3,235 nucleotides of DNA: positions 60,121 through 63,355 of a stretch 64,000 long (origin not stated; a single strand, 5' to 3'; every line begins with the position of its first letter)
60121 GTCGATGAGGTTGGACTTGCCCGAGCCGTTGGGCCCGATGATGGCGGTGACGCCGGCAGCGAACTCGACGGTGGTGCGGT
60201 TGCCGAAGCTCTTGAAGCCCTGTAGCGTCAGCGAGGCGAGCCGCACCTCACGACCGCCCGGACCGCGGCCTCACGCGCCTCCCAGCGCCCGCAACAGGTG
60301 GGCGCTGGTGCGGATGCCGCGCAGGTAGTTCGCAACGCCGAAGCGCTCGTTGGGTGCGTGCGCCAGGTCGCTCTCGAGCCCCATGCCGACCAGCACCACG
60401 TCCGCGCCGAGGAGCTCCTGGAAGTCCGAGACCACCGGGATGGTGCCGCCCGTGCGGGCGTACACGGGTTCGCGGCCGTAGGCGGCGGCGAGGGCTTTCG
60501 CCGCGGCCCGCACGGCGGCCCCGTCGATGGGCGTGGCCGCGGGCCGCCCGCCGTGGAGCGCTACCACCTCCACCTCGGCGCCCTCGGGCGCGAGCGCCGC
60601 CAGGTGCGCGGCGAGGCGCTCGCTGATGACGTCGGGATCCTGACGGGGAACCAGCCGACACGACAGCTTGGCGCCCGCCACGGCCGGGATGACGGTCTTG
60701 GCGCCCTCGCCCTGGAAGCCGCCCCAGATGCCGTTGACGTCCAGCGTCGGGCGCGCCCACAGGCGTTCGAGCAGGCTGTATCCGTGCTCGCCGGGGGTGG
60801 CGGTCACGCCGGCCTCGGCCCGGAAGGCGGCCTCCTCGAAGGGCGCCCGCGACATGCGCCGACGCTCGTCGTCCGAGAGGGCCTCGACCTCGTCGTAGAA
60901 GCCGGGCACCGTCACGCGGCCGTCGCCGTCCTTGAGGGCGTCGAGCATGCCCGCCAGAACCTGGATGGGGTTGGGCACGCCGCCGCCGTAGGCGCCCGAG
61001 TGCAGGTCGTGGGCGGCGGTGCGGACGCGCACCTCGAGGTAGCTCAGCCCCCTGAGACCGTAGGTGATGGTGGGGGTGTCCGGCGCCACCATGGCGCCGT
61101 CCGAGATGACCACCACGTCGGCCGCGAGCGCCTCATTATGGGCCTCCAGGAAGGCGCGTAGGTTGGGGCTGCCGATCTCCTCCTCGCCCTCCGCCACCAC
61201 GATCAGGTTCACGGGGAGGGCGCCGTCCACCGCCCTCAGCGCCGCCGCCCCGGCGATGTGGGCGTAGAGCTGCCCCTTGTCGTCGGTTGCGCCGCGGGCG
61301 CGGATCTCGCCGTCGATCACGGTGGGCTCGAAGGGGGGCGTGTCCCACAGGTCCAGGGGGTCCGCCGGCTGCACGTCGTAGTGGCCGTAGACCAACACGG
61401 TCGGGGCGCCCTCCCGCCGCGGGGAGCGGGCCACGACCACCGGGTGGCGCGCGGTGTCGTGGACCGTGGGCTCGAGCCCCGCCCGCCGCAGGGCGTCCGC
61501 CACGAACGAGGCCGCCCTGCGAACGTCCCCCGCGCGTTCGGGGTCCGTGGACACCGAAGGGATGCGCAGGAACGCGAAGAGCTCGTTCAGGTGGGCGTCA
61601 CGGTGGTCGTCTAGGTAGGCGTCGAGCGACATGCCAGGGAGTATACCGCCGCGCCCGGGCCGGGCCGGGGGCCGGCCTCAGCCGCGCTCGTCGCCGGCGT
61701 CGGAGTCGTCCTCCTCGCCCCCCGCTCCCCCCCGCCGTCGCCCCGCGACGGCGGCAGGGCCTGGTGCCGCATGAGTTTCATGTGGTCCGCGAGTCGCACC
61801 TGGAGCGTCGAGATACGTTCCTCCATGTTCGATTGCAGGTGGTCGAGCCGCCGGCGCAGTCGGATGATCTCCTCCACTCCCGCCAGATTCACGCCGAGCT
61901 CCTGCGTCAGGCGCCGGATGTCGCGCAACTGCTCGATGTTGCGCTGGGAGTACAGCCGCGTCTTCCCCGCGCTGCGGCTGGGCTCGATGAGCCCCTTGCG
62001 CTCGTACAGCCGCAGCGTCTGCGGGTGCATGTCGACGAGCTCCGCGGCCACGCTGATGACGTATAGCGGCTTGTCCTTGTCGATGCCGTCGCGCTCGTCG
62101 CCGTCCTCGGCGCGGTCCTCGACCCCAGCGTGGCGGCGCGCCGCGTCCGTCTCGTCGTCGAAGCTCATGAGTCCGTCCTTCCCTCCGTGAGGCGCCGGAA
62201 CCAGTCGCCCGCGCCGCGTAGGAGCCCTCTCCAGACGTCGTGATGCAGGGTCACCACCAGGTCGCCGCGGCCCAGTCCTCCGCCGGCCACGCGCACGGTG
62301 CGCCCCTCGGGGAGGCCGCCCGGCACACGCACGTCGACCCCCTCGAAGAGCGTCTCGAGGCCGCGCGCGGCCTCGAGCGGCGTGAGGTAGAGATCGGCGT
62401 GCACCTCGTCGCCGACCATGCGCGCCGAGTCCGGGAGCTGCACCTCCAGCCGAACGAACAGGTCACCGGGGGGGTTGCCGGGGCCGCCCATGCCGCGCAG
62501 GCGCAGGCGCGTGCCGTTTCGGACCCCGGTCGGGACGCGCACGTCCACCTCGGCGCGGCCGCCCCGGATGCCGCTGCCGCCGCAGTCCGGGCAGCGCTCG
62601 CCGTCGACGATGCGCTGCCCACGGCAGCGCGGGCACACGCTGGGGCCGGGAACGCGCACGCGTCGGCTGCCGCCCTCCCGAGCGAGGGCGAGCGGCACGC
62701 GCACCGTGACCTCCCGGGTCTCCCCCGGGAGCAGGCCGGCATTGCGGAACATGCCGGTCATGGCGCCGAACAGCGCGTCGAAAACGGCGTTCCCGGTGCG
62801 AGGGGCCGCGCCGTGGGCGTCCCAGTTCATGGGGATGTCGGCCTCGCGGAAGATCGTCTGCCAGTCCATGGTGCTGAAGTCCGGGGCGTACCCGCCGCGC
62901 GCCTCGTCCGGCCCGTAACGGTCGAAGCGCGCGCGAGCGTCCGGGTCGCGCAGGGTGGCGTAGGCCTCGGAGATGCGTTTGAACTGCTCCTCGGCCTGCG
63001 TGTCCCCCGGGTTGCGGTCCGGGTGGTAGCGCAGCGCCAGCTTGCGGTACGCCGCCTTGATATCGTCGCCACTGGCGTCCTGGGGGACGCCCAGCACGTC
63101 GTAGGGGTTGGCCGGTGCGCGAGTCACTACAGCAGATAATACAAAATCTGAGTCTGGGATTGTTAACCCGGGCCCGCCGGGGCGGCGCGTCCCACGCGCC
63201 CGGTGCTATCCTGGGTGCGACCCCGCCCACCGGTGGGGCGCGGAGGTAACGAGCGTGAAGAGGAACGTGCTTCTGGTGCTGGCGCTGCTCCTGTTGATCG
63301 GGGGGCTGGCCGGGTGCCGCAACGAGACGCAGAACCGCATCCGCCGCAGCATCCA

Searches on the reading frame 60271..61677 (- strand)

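Call 79: search_protein_families(library=pfam, proteins=[window:60271-61677:-], max_evalue=0.01)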
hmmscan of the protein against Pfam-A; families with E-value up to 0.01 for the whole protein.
window:60271-61677:- (468 aa): 3 families
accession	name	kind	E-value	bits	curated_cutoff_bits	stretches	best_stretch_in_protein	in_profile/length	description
PF01546.33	Peptidase_M20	-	1.1e-33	117.3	24.6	1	95-463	1-205/206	Peptidase family M20/M25/M40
PF07687.19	M20_dimer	-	2.5e-18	66.4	21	1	207-366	2-106/107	Peptidase dimerisation domain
PF04389.22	Peptidase_M28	-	0.0008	19.6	21.3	1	81-227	2-127/193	Peptidase family M28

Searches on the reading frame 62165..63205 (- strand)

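Call 79: search_protein_families(library=pfam, proteins=[window:62165-63205:-], max_evalue=0.01)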
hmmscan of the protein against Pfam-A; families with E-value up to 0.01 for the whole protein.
window:62165-63205:- (346 aa): 2 families
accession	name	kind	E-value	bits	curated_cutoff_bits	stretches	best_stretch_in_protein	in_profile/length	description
PF00226.36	DnaJ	-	2.5e-26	92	27.8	1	33-95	1-63/63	DnaJ domain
PF01556.23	DnaJ_C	-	1e-14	55.2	26.6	1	166-320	3-147/152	DnaJ C terminal domain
